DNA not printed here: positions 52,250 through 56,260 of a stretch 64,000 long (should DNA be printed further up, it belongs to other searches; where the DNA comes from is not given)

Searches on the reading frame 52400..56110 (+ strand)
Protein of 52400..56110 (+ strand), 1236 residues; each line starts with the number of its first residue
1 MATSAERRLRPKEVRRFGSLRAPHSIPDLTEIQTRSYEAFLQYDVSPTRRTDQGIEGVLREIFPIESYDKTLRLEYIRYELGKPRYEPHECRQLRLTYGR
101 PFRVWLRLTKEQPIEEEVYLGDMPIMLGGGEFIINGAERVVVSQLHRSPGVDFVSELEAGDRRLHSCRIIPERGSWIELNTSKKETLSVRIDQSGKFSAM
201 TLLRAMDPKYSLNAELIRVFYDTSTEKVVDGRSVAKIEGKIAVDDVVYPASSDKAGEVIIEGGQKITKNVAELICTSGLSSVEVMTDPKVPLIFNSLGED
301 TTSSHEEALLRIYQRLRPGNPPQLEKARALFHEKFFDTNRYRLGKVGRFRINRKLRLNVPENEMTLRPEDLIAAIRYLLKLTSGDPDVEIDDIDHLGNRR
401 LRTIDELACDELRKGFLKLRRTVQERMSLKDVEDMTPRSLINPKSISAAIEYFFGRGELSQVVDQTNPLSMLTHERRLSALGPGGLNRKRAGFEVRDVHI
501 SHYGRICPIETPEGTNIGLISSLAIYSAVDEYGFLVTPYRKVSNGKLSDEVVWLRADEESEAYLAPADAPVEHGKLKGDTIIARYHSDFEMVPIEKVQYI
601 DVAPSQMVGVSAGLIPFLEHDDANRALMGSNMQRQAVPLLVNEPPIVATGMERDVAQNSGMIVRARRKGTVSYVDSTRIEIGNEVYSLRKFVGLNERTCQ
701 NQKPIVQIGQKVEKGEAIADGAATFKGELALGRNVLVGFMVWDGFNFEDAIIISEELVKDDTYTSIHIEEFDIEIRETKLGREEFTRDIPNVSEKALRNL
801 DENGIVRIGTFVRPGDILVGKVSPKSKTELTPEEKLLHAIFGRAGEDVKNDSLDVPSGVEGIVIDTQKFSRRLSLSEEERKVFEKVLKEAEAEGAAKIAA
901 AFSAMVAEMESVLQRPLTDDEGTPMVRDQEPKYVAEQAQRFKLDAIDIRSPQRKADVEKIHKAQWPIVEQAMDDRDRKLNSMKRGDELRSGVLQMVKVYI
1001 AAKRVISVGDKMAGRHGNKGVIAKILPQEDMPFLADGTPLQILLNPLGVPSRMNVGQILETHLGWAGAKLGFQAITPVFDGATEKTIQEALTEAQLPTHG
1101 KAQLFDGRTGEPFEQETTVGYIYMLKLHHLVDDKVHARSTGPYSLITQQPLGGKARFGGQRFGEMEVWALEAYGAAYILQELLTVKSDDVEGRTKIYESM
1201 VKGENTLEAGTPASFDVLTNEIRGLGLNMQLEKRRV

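Call 43: find_encoding_contigs(protein=window:52400-56110:+, flank=10000, max_places=10)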
Protein window:52400-56110:+ (1236 aa): no gene with exactly this product is on record in the collection.
